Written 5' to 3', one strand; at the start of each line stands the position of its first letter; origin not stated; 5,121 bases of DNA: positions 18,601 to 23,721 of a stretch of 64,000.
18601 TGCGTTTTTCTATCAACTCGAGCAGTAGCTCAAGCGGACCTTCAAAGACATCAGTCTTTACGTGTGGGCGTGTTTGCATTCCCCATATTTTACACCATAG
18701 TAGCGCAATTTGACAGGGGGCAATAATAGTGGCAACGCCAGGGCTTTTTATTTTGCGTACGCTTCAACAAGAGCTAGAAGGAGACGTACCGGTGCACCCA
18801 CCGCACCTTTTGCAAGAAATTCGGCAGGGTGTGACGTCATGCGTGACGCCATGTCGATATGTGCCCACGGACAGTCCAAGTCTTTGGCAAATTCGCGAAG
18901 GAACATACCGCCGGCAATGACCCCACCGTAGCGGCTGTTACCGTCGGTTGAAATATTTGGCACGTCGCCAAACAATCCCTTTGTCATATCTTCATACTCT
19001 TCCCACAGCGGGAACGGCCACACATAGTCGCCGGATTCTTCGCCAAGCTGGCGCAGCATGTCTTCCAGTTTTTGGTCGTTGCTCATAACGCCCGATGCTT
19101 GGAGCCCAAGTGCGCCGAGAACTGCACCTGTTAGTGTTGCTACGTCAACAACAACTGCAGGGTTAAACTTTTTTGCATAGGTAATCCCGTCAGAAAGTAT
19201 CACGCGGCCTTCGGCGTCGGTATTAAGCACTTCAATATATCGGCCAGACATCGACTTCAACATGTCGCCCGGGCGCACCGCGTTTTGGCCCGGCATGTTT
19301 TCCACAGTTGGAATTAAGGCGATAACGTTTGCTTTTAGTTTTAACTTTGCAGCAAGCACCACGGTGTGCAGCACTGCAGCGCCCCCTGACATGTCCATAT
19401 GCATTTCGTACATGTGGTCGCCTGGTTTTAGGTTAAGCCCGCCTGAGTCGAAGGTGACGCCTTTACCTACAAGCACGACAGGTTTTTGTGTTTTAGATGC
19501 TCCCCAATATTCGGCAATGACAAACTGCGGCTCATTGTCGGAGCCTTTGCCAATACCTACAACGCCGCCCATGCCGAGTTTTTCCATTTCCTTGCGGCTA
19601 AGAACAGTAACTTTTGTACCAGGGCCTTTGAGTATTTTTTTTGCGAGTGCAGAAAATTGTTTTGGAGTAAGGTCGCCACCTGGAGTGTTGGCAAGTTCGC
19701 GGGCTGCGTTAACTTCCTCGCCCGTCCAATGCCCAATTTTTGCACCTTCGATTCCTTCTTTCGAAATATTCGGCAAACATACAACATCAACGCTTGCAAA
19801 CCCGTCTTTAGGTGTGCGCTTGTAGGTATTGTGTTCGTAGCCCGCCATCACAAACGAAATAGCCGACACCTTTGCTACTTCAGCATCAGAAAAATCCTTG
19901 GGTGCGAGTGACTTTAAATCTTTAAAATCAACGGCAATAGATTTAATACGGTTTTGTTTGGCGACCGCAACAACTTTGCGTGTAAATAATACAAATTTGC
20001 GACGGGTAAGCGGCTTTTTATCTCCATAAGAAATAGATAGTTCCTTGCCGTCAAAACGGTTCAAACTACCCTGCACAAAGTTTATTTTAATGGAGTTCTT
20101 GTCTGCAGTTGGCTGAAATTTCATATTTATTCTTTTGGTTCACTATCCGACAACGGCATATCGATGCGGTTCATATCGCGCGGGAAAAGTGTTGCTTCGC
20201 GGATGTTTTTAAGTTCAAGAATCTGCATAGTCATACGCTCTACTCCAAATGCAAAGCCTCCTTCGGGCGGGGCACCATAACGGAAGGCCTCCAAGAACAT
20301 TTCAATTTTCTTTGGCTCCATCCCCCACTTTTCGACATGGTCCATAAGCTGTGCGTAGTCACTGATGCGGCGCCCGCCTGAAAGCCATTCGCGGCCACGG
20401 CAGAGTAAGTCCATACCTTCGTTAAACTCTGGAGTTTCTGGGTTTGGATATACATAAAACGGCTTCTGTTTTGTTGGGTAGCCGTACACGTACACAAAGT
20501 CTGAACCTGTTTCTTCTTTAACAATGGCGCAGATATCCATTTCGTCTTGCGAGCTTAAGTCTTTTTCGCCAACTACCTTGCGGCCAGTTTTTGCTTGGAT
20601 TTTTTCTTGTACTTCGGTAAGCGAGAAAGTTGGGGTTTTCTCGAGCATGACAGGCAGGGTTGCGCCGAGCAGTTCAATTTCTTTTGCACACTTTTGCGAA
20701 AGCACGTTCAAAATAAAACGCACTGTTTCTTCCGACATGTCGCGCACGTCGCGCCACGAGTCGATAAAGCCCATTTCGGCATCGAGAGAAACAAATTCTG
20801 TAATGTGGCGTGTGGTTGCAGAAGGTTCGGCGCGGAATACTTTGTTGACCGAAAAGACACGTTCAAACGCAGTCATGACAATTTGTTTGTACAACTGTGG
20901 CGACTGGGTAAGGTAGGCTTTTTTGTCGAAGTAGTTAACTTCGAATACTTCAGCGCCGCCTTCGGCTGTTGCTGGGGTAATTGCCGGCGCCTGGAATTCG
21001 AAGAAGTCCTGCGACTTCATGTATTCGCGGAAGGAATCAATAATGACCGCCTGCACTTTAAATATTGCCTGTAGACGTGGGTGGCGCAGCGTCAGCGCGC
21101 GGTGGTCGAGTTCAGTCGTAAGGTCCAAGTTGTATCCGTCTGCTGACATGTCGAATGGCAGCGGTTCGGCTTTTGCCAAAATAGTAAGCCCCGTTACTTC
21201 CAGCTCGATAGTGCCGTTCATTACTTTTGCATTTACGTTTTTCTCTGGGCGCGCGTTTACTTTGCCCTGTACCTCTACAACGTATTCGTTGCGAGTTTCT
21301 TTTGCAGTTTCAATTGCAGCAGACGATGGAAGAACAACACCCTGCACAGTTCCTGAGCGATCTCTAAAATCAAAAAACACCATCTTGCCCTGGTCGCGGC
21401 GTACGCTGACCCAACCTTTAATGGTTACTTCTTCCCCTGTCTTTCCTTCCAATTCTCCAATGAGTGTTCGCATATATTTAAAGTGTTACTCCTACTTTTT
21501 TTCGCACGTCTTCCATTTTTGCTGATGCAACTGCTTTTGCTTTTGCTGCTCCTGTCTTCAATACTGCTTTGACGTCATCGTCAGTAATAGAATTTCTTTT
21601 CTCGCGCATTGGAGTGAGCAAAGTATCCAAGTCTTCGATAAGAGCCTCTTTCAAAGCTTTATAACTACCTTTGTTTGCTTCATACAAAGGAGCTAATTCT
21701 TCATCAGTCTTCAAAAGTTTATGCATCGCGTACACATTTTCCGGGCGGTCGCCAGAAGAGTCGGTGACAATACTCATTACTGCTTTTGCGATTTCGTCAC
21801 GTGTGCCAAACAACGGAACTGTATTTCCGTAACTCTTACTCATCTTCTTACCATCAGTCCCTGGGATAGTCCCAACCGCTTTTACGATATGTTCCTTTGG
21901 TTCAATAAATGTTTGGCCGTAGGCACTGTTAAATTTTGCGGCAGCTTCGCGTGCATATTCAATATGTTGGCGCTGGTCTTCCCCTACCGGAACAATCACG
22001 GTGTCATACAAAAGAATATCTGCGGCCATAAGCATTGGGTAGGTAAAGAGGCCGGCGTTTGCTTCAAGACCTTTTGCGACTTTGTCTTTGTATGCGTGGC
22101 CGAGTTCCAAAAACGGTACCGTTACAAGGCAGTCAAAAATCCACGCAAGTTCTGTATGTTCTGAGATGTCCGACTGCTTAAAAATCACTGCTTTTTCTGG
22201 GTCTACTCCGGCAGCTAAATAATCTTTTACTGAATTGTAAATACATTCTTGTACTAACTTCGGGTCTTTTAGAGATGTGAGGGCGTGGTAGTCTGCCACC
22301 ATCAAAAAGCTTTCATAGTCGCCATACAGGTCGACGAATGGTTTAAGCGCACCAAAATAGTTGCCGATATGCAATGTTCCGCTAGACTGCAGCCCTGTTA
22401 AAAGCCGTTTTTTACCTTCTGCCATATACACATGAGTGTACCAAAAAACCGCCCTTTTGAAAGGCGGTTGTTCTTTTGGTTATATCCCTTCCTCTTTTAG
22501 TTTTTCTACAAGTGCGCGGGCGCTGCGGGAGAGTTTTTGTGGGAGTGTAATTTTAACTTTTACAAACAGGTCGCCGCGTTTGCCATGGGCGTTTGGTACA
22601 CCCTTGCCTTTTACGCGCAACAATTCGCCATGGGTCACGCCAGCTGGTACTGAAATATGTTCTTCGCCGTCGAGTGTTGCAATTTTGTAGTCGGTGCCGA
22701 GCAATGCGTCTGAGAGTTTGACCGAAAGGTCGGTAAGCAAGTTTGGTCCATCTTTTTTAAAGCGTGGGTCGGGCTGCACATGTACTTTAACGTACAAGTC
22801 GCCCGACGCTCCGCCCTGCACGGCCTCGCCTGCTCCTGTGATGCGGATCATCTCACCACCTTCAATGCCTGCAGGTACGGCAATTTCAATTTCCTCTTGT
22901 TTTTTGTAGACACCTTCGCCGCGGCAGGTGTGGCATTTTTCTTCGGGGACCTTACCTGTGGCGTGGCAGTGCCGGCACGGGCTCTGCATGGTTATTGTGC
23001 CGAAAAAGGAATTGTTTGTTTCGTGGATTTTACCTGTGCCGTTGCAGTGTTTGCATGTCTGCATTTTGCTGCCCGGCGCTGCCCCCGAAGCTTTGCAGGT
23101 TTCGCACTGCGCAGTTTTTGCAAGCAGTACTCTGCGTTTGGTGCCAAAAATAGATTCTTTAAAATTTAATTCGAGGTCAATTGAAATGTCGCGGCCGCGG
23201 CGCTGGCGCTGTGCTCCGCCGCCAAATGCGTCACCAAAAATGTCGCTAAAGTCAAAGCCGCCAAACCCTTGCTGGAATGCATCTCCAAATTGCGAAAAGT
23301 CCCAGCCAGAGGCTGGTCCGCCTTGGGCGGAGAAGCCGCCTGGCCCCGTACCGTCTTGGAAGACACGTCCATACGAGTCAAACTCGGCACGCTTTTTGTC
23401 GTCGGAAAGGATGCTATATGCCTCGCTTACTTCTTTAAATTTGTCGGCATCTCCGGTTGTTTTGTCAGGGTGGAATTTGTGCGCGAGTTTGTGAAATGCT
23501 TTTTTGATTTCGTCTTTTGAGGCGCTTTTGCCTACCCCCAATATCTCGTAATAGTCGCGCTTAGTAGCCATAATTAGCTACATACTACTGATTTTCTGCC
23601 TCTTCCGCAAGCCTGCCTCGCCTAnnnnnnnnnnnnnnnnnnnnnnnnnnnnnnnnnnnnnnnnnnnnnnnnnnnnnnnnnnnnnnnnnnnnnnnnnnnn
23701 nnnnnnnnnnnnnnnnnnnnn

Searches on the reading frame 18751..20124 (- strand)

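Call 49: search_protein_families(library=pfam, proteins=[window:18751-20124:-], max_evalue=0.0001)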
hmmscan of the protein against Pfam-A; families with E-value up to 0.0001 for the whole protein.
window:18751-20124:- (458 aa): 1 family
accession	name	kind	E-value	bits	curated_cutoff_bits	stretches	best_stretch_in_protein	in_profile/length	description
PF00883.26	Peptidase_M17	-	1.3e-108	363.4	25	1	139-449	1-309/310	Cytosol aminopeptidase family, catalytic domain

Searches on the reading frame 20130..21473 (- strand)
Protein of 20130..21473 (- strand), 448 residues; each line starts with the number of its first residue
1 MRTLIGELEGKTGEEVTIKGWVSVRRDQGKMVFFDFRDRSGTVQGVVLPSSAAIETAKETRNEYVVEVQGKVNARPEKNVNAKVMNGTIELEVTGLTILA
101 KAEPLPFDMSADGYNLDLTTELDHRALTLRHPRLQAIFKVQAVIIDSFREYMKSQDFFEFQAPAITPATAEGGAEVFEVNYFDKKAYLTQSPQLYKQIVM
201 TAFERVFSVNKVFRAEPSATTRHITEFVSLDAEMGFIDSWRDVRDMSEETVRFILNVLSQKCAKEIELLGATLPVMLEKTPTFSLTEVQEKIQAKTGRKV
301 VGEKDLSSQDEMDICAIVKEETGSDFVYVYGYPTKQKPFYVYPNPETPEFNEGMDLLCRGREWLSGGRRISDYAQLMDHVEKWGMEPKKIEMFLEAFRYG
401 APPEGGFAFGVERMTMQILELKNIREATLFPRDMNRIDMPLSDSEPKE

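Call 49: search_protein_families(library=pfam, proteins=[window:20130-21473:-], max_evalue=0.0001)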
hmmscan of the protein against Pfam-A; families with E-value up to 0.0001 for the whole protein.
window:20130-21473:- (448 aa): 2 families
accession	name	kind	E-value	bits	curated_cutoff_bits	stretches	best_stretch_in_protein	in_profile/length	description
PF00152.25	tRNA-synt_2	-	4.8e-76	256.2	25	1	119-433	3-307/308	tRNA synthetases class II (D, K and N)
PF01336.31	tRNA_anti-codon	-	1.1e-16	61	27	1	16-99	1-75/75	OB-fold nucleic acid binding domain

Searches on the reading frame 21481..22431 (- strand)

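Call 51: search_protein_families(library=pfam, proteins=[window:21481-22431:-], max_evalue=0.0001)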
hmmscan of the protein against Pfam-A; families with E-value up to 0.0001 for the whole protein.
window:21481-22431:- (317 aa): 1 family
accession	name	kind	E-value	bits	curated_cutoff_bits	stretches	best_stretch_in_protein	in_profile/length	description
PF00579.31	tRNA-synt_1b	-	5.7e-53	180.6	21.1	1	6-278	4-280/292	tRNA synthetases class I (W and Y)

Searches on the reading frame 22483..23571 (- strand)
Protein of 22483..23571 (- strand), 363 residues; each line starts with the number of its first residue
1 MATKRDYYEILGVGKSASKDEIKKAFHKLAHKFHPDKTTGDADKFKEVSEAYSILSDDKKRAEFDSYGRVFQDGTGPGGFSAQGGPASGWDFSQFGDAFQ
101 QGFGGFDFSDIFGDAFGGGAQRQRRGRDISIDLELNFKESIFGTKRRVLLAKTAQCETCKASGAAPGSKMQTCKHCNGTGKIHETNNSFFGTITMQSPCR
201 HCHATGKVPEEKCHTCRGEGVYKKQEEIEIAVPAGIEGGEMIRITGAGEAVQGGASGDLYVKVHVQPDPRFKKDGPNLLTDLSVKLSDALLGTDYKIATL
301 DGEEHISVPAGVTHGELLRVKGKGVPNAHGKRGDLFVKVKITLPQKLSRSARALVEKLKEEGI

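Call 51: search_protein_families(library=pfam, proteins=[window:22483-23571:-], max_evalue=0.0001)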
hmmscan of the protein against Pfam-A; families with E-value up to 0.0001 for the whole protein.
window:22483-23571:- (363 aa): 3 families
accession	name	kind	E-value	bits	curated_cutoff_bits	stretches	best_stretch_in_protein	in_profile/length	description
PF01556.23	DnaJ_C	-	7.1e-41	140.2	26.6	1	129-344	1-152/152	DnaJ C terminal domain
PF00226.36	DnaJ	-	1.6e-23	83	27.8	1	6-65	1-63/63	DnaJ domain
PF00684.25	DnaJ_CXXCXGXG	-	3.7e-15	56.4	32.7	1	156-220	1-65/65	DnaJ central domain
